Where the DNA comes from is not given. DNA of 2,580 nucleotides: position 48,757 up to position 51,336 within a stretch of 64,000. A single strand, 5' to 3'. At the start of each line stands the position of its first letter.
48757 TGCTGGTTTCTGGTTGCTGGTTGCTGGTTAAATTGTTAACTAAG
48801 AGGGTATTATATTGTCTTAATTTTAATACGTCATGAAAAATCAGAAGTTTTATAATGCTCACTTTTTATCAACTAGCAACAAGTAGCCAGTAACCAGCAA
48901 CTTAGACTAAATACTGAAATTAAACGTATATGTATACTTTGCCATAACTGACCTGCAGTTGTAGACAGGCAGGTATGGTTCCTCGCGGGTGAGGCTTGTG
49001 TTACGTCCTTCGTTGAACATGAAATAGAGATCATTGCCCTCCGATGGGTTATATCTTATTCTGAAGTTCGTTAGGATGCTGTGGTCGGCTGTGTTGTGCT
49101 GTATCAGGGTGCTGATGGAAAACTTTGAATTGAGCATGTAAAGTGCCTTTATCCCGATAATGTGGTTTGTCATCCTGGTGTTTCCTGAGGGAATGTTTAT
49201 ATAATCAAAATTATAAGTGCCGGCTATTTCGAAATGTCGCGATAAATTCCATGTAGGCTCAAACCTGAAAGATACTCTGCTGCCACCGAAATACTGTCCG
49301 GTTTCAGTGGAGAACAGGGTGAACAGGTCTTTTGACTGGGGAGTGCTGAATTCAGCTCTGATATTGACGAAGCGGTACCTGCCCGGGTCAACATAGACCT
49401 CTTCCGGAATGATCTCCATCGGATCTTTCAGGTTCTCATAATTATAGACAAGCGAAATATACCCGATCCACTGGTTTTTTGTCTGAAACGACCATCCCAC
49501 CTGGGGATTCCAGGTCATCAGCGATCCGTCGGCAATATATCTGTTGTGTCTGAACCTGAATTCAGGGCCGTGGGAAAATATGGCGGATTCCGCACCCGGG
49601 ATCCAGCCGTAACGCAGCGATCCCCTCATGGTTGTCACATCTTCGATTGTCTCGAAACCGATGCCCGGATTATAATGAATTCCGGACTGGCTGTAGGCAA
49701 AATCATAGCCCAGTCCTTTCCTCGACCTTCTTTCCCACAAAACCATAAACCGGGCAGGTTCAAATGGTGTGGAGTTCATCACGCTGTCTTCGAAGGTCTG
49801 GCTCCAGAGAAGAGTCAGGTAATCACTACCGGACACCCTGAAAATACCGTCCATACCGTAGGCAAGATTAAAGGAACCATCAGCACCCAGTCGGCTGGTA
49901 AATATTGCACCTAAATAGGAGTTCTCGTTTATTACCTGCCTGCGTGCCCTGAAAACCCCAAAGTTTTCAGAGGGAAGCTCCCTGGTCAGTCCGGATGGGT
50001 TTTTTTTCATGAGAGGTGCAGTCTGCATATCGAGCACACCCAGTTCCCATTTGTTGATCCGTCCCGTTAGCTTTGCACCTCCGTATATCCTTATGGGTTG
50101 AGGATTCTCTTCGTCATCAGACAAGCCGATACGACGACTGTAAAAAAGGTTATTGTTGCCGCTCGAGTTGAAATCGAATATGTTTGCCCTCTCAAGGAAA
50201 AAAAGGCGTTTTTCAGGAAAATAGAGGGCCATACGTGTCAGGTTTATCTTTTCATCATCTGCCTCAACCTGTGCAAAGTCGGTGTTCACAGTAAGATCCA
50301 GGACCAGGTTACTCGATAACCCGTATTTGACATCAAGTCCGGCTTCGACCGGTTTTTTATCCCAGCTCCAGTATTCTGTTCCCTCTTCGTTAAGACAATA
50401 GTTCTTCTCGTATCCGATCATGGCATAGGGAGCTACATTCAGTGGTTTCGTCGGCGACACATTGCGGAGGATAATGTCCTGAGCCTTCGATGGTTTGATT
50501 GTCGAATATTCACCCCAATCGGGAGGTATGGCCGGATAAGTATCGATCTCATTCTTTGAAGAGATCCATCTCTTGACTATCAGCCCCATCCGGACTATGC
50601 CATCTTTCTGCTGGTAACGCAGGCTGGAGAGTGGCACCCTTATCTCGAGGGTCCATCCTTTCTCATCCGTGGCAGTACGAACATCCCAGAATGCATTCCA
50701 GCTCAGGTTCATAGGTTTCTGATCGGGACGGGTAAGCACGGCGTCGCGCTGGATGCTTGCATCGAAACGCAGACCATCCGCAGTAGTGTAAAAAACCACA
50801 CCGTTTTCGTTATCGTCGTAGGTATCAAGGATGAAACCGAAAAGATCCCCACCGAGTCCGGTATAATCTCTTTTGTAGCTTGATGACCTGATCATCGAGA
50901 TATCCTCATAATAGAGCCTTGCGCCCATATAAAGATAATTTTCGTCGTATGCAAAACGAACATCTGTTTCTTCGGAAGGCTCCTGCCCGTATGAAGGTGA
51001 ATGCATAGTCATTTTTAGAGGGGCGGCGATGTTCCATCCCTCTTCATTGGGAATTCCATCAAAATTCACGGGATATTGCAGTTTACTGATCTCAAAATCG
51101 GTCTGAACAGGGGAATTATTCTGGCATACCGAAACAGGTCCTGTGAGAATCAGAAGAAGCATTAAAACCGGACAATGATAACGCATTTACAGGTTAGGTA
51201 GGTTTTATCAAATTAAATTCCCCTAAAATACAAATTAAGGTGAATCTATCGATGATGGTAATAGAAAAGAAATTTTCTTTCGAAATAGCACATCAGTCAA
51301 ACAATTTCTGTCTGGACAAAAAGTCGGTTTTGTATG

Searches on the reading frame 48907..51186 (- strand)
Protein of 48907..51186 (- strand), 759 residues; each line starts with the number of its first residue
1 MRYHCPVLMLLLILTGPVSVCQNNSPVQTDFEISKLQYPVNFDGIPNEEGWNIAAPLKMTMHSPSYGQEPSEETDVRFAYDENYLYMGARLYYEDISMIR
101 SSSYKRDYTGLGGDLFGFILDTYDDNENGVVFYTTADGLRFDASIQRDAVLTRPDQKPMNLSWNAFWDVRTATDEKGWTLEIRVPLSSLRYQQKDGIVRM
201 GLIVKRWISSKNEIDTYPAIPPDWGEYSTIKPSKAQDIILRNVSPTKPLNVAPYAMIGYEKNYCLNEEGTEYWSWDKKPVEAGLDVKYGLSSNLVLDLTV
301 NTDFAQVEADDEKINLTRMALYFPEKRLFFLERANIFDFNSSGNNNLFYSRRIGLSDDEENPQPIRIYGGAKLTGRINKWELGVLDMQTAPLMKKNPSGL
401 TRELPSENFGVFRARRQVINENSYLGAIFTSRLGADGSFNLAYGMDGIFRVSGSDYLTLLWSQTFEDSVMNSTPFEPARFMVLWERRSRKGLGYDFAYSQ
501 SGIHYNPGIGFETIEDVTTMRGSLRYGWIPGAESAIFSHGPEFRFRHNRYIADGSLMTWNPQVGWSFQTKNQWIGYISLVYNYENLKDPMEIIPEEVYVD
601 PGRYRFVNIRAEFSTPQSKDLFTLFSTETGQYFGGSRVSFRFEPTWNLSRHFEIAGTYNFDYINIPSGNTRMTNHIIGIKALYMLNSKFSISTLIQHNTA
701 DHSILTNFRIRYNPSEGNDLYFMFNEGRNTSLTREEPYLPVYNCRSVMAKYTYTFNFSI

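Call 48: search_protein_families(library=pfam, proteins=[window:48907-51186:-], max_evalue=0.001)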
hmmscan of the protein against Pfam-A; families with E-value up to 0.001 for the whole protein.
window:48907-51186:- (759 aa): 1 family
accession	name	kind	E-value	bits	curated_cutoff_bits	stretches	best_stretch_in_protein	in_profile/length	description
PF19313.5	DUF5916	-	4e-23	82.4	22.6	1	249-755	5-514/572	Domain of unknown function (DUF5916)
